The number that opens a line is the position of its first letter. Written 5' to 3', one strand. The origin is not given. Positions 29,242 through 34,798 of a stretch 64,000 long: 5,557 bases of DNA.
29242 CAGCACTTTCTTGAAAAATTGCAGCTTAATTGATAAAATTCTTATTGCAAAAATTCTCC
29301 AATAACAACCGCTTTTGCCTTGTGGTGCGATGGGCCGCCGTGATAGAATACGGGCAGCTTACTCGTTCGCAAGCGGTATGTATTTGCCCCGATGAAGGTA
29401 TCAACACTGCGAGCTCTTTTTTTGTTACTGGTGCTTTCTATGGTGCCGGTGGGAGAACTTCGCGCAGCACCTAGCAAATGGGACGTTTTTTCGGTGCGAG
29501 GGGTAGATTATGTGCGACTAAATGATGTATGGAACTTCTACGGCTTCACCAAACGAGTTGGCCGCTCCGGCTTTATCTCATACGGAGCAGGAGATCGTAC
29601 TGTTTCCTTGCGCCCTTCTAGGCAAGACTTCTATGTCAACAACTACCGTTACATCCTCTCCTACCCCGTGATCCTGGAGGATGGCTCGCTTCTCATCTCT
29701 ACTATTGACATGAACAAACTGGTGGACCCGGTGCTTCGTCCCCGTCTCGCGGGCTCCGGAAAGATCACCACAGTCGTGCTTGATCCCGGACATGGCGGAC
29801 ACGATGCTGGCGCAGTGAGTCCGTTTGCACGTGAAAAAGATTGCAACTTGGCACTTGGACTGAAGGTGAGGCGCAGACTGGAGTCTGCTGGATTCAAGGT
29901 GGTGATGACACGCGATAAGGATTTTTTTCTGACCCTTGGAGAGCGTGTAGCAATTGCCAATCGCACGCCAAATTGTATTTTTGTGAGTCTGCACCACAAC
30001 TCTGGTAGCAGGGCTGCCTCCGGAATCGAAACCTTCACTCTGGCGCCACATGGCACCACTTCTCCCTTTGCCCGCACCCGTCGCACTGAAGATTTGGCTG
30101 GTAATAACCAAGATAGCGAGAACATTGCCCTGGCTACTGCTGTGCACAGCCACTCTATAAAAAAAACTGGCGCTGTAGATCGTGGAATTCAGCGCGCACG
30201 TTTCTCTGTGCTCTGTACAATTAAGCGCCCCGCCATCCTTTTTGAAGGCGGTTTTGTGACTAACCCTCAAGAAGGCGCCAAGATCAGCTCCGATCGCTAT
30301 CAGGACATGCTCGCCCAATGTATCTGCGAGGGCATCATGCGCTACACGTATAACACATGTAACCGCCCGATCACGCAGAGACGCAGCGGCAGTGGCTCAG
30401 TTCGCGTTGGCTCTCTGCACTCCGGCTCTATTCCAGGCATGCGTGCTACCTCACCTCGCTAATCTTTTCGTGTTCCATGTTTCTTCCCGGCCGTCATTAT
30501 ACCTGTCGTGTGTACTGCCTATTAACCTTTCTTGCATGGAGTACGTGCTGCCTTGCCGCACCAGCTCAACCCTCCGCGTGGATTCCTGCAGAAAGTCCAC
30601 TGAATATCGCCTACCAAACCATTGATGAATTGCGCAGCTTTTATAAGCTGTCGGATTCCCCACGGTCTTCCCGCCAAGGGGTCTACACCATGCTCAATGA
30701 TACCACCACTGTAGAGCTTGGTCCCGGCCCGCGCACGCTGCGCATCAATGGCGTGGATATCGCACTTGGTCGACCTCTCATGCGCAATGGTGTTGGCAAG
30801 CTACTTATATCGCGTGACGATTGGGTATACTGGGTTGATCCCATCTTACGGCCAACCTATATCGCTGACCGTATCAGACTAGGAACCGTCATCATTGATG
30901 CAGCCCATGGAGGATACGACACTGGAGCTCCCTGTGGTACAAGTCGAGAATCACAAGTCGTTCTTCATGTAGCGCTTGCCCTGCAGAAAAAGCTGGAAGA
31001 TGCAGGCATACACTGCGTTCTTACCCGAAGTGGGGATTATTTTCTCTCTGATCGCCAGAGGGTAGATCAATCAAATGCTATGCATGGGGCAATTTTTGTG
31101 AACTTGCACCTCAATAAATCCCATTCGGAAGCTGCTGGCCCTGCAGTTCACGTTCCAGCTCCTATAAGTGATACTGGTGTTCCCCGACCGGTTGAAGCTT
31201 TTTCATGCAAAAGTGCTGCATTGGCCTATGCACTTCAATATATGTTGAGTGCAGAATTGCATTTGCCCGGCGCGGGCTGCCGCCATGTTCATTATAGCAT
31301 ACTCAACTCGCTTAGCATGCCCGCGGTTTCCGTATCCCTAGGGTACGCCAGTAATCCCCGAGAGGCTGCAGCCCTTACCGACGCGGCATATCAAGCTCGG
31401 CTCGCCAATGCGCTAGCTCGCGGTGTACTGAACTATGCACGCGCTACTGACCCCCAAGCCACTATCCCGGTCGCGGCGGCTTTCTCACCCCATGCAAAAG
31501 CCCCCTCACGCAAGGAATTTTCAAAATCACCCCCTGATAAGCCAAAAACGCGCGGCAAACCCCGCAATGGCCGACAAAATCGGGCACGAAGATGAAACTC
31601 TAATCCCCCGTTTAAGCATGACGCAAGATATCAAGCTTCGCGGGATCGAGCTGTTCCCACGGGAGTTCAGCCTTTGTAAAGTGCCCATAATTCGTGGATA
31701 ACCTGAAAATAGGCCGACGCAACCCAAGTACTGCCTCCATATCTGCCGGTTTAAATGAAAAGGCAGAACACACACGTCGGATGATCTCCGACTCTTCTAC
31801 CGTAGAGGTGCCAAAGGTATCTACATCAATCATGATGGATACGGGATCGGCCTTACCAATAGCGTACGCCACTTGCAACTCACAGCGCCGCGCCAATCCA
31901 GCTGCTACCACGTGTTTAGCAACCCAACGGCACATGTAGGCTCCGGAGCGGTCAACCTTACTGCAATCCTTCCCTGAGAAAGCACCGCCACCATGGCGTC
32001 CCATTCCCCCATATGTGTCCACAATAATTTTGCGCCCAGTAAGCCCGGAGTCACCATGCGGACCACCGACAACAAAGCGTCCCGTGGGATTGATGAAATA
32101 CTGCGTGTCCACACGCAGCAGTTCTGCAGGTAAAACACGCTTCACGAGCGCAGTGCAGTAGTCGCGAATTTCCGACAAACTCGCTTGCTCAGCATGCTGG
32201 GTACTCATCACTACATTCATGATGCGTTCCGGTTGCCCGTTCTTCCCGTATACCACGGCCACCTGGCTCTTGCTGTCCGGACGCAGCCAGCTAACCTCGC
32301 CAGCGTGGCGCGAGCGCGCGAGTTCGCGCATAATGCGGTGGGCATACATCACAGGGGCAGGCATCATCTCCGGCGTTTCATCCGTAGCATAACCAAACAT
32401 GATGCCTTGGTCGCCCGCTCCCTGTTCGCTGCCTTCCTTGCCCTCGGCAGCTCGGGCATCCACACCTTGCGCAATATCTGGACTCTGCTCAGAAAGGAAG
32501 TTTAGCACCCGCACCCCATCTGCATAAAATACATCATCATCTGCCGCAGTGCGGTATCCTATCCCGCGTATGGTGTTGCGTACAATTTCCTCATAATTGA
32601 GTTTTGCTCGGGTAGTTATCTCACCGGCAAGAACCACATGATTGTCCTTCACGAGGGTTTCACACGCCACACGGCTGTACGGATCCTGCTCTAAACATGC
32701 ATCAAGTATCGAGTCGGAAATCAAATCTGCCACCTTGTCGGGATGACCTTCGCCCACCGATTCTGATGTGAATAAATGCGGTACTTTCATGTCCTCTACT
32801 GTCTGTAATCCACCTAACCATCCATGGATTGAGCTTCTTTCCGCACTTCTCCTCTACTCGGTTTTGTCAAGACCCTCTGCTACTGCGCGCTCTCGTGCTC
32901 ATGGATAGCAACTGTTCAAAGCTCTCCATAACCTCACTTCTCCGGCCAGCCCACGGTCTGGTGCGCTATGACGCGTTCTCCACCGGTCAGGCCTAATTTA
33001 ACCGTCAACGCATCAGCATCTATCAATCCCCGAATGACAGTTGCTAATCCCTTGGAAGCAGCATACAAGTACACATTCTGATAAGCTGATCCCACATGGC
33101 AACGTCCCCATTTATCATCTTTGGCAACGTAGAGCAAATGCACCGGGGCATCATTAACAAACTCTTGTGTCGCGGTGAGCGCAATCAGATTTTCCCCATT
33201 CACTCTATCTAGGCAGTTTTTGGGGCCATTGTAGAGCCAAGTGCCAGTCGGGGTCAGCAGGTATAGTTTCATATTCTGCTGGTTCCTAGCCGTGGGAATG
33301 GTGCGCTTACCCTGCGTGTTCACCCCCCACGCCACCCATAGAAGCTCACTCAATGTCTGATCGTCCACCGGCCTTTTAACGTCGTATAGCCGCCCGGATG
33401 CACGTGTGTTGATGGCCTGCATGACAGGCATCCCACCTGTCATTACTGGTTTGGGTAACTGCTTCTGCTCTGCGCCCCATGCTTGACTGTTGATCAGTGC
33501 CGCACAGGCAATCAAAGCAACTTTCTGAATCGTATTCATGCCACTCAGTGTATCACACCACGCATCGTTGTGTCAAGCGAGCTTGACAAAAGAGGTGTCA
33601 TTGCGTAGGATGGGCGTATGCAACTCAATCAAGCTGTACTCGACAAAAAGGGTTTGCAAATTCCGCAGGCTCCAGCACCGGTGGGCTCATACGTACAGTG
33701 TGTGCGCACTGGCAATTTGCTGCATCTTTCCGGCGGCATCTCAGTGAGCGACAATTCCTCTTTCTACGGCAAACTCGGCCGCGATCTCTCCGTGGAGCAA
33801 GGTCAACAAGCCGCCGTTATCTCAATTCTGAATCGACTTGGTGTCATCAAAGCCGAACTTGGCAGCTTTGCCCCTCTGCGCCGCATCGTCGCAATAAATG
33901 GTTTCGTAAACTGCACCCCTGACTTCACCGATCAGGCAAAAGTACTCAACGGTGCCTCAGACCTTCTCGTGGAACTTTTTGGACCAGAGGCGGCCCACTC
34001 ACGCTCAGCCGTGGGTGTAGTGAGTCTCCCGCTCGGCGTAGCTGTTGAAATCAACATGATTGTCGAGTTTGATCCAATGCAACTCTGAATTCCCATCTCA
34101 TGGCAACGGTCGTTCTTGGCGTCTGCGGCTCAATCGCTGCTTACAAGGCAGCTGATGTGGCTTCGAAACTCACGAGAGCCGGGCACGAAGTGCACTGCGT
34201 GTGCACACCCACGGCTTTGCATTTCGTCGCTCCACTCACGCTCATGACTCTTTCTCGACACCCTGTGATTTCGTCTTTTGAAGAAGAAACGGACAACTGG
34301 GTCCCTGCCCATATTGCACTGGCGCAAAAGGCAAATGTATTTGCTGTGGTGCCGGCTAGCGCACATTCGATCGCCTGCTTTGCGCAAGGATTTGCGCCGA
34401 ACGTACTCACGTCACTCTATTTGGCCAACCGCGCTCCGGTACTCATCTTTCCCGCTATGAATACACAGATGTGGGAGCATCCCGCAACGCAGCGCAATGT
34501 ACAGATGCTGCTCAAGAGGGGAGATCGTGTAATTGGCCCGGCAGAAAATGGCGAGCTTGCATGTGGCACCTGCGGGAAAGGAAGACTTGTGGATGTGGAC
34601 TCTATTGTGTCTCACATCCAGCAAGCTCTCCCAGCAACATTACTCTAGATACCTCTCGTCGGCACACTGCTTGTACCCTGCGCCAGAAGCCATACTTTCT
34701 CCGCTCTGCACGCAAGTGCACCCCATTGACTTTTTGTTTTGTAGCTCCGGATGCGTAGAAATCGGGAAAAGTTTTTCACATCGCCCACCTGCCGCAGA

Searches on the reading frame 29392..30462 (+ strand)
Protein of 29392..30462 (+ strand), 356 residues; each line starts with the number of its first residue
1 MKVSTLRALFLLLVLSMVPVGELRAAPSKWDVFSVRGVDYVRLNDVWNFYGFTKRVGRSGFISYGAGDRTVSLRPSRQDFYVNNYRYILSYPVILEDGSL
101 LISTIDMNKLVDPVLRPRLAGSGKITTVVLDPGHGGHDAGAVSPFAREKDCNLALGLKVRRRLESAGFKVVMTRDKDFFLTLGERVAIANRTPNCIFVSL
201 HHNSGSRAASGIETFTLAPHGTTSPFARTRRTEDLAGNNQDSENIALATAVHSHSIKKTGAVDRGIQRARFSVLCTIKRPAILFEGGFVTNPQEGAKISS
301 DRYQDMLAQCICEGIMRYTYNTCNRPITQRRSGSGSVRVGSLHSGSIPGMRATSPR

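Call 15: search_protein_families(library=pfam, proteins=[window:29392-30462:+], max_evalue=0.0001)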
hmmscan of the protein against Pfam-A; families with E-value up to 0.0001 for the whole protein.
window:29392-30462:+ (356 aa): 1 family
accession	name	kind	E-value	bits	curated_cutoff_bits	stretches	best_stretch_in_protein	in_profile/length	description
PF01520.23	Amidase_3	-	4.2e-47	160.9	27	1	128-316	1-173/174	N-acetylmuramoyl-L-alanine amidase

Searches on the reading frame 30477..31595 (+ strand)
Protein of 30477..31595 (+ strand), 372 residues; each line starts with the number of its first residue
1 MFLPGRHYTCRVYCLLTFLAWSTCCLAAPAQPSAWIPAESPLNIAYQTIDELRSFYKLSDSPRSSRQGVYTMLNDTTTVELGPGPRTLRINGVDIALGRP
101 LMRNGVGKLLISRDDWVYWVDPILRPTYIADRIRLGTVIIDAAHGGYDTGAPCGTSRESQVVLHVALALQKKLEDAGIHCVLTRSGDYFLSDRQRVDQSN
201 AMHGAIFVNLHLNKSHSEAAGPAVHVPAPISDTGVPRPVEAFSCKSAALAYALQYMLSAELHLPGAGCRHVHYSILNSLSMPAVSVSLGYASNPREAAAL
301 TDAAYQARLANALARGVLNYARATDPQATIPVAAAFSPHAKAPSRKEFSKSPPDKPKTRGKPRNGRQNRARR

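Call 15: search_protein_families(library=pfam, proteins=[window:30477-31595:+], max_evalue=0.0001)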
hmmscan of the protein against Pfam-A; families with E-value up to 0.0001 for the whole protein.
window:30477-31595:+ (372 aa): 1 family
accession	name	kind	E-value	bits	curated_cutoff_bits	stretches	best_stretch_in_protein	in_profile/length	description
PF01520.23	Amidase_3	-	1.4e-33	116.8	27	1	138-318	1-173/174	N-acetylmuramoyl-L-alanine amidase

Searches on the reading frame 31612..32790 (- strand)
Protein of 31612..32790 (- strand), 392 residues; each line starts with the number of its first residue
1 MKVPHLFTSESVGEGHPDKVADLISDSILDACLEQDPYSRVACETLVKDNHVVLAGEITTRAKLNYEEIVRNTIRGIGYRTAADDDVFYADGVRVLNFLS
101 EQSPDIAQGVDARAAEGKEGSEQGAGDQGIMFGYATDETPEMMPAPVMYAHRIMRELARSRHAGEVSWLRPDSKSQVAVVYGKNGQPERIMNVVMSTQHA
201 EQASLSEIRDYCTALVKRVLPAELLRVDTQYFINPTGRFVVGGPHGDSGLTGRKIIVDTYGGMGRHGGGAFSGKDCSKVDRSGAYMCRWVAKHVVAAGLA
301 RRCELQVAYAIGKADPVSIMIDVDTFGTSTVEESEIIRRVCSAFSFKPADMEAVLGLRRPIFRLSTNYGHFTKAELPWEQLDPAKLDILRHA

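Call 65: search_protein_families(library=pfam, proteins=[window:31612-32790:-], max_evalue=0.0001)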
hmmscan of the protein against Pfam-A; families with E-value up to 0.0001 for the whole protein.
window:31612-32790:- (392 aa): 3 families
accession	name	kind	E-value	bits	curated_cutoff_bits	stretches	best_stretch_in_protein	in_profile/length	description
PF02773.21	S-AdoMet_synt_C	-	4.4e-60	202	25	1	241-380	1-138/138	S-adenosylmethionine synthetase, C-terminal domain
PF02772.21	S-AdoMet_synt_M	-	2.6e-43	147.4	29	1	122-239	1-120/120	S-adenosylmethionine synthetase, central domain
PF00438.25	S-AdoMet_synt_N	-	1.9e-38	131.4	33.1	1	5-104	2-99/99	S-adenosylmethionine synthetase, N-terminal domain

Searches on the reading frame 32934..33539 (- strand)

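Call 65: search_protein_families(library=pfam, proteins=[window:32934-33539:-], max_evalue=0.0001)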
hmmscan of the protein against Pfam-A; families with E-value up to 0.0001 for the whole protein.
window:32934-33539:- (201 aa): 1 family
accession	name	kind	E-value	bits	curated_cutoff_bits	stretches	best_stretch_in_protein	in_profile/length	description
PF00881.29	Nitroreductase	-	9.2e-15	55.7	23.5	1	43-198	1-167/167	Nitroreductase family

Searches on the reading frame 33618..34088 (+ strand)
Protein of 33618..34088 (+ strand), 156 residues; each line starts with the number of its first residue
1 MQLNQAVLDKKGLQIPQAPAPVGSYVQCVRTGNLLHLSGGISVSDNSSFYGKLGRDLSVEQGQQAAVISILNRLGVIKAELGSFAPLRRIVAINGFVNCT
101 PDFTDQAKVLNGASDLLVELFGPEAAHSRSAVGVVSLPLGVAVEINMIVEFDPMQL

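Call 65: search_protein_families(library=pfam, proteins=[window:33618-34088:+], max_evalue=0.0001)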
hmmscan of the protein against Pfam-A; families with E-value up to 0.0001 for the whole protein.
window:33618-34088:+ (156 aa): 2 families
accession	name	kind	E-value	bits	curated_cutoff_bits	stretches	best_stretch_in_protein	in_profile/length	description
PF01042.26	Ribonuc_L-PSP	-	6.4e-16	58.9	27.3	1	17-150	3-120/121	Endoribonuclease L-PSP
PF14588.11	YjgF_endoribonc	-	1.8e-14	54.2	35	1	10-141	6-138/148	YjgF/chorismate_mutase-like, putative endoribonuclease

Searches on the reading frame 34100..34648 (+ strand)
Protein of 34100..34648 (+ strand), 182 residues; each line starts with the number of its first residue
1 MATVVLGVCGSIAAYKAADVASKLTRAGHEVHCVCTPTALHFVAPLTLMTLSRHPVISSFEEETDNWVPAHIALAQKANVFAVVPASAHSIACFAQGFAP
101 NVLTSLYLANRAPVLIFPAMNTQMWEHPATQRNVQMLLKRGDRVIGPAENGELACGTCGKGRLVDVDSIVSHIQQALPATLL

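Call 65: search_protein_families(library=pfam, proteins=[window:34100-34648:+], max_evalue=0.0001)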
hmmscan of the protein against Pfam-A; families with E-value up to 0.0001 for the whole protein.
window:34100-34648:+ (182 aa): 1 family
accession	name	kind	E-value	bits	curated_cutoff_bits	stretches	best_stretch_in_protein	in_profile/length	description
PF02441.25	Flavoprotein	-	7.4e-29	100.9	22.7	1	3-176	2-161/162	Flavoprotein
